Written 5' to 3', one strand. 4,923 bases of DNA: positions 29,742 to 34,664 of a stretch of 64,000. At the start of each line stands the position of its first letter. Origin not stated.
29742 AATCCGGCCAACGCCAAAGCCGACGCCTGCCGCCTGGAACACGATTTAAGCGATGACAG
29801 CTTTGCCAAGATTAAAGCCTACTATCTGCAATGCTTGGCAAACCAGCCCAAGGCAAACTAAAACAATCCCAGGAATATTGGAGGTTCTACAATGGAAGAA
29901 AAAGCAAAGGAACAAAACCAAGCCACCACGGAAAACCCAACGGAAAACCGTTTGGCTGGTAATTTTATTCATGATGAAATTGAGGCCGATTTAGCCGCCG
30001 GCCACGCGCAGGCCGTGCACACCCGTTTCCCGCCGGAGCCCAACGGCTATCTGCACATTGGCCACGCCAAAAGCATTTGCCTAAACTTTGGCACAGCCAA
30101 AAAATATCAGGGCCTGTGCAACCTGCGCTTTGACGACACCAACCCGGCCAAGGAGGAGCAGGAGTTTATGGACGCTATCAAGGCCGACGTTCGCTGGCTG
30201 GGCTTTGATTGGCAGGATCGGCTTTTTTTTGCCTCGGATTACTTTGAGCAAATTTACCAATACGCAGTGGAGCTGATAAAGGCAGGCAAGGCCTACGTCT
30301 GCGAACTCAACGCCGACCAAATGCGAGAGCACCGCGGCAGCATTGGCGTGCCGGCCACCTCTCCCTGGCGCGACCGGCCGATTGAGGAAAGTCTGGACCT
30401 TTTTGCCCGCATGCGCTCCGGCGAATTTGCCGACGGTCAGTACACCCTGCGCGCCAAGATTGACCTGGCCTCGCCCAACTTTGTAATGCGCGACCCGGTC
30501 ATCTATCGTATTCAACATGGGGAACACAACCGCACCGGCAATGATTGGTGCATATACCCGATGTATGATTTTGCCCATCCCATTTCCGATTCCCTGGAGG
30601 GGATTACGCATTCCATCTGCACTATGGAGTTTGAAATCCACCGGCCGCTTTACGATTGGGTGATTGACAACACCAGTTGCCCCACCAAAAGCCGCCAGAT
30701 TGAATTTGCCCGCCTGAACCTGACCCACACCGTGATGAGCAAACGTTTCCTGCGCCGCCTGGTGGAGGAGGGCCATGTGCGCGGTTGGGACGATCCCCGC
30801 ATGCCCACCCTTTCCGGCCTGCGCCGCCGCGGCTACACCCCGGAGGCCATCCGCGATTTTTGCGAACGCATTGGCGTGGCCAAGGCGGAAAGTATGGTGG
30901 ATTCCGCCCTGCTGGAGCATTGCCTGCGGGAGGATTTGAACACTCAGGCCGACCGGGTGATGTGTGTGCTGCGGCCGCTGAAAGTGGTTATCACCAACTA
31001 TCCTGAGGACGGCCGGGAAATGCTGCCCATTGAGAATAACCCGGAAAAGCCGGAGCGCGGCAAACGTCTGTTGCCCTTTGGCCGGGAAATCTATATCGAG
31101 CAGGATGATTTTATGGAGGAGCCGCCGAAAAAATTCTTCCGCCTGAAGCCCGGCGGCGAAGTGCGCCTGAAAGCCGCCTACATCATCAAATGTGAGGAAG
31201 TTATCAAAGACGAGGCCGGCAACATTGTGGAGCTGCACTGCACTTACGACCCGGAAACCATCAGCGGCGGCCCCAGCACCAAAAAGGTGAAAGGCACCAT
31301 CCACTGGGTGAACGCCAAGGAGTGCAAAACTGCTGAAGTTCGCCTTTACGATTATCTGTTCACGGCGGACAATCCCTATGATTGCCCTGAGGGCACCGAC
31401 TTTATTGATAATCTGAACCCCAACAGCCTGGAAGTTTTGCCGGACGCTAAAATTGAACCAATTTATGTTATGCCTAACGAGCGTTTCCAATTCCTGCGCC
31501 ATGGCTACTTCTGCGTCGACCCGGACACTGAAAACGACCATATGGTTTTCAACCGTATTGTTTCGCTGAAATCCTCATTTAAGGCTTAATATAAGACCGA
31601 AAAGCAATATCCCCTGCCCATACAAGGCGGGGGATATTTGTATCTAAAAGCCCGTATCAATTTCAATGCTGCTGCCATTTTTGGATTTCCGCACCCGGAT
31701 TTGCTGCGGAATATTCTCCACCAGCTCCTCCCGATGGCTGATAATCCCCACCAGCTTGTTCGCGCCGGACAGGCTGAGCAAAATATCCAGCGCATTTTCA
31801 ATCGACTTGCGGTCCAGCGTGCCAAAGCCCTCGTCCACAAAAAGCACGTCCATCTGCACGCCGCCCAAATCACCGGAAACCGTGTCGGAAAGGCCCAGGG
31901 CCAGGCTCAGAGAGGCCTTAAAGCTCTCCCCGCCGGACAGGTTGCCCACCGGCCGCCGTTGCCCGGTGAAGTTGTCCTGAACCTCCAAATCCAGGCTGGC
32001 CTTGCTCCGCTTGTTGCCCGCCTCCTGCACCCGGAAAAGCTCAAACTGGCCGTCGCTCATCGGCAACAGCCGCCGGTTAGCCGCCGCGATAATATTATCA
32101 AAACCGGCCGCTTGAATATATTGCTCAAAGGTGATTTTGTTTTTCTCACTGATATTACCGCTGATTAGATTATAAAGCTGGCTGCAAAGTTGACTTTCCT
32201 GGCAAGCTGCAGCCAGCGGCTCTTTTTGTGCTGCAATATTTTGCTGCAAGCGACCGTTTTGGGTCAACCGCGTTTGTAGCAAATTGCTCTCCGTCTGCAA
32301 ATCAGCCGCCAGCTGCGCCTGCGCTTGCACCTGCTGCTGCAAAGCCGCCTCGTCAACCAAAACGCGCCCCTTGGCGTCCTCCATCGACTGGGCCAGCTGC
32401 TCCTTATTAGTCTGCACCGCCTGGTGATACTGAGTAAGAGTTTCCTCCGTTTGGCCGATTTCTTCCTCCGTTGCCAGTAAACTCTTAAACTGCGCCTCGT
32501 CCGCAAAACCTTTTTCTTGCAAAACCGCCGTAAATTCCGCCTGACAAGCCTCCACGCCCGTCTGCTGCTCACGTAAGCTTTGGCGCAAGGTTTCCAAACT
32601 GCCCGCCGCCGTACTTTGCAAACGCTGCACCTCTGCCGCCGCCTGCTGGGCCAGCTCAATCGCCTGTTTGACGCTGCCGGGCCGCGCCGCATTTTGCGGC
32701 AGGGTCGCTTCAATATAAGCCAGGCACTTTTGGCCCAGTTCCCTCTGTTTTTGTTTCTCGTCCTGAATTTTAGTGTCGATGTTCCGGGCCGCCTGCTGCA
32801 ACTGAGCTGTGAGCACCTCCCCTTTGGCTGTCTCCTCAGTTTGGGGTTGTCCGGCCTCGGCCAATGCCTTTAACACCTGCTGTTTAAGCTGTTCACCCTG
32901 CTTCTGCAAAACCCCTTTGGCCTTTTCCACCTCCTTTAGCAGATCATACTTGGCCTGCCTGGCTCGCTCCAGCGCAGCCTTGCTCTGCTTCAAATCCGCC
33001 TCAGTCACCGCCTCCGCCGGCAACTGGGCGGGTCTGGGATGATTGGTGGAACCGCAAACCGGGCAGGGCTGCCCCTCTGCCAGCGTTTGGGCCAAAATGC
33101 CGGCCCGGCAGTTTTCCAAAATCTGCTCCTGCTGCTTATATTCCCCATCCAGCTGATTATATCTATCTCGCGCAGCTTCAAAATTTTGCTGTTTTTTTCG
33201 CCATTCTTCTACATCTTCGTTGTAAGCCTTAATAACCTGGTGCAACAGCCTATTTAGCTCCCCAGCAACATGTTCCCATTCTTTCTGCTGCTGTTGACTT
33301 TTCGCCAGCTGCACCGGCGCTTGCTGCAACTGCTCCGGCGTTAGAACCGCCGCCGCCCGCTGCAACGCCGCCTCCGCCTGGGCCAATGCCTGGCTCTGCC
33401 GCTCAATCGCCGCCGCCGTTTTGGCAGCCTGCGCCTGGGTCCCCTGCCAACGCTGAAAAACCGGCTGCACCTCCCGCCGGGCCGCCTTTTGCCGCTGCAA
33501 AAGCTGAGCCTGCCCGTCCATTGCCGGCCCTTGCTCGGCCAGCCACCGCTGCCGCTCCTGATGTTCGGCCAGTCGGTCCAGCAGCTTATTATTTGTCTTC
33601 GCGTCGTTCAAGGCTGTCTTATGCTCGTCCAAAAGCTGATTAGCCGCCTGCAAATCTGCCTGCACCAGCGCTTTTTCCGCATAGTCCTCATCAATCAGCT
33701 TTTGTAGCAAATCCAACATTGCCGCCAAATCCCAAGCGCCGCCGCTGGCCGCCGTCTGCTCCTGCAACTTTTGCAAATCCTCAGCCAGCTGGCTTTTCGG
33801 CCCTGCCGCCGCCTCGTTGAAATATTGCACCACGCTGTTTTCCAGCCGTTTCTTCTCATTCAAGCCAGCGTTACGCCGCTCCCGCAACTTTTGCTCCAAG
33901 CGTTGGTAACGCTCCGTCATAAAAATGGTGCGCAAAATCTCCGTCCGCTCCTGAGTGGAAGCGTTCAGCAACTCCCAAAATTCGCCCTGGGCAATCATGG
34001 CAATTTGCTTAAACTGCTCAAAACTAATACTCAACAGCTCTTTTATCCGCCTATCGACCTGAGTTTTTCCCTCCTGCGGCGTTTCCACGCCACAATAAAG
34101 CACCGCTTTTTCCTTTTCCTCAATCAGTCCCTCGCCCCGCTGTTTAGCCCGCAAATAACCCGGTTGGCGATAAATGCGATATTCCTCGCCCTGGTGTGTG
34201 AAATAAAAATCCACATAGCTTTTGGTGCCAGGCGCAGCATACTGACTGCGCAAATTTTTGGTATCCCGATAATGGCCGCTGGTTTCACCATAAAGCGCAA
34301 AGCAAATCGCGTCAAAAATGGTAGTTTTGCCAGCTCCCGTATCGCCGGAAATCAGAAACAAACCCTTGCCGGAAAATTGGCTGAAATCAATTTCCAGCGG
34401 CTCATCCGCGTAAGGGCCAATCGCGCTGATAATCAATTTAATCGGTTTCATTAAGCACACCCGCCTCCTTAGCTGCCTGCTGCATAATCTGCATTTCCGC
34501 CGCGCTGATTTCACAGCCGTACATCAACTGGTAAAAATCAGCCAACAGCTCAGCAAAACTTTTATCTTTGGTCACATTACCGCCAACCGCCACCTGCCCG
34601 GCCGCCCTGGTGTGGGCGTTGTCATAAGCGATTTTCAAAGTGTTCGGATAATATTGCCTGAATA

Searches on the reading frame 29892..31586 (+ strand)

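Call 36: search_protein_families(library=pfam, proteins=[window:29892-31586:+], max_evalue=0.00001)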
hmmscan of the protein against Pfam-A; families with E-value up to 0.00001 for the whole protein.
window:29892-31586:+ (565 aa): 3 families
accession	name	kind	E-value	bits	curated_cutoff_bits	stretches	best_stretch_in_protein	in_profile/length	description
PF00749.27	tRNA-synt_1c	-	1.1e-110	369.9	23.4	1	42-350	2-313/314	tRNA synthetases class I (E and Q), catalytic domain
PF03950.23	tRNA-synt_1c_C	-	7.6e-31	106.6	23.9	1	353-453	1-91/91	tRNA synthetases class I (E and Q), anti-codon binding domain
PF20974.2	tRNA-synt_1c_C2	-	5.6e-19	69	23.9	1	469-543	1-69/69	tRNA synthetases class I (E and Q), anti-codon binding domain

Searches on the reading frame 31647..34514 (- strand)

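Call 36: search_protein_families(library=pfam, proteins=[window:31647-34514:-], max_evalue=0.00001)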
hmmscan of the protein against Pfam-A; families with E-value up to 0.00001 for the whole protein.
window:31647-34514:- (956 aa): 4 families
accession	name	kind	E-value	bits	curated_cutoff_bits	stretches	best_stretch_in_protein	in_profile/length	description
PF13476.12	AAA_23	-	2.8e-15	57.9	27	1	26-251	1-197/201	AAA domain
PF13558.12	SbcC_Walker_B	-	3.5e-09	37.2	27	1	836-912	7-88/90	SbcC/RAD50-like, Walker B motif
PF02463.25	SMC_N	-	4.3e-07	30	40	0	27-948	5-218/220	RecF/RecN/SMC N terminal domain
PF13555.12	AAA_29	-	2.4e-06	27.6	27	1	47-79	19-51/61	P-loop containing region of AAA domain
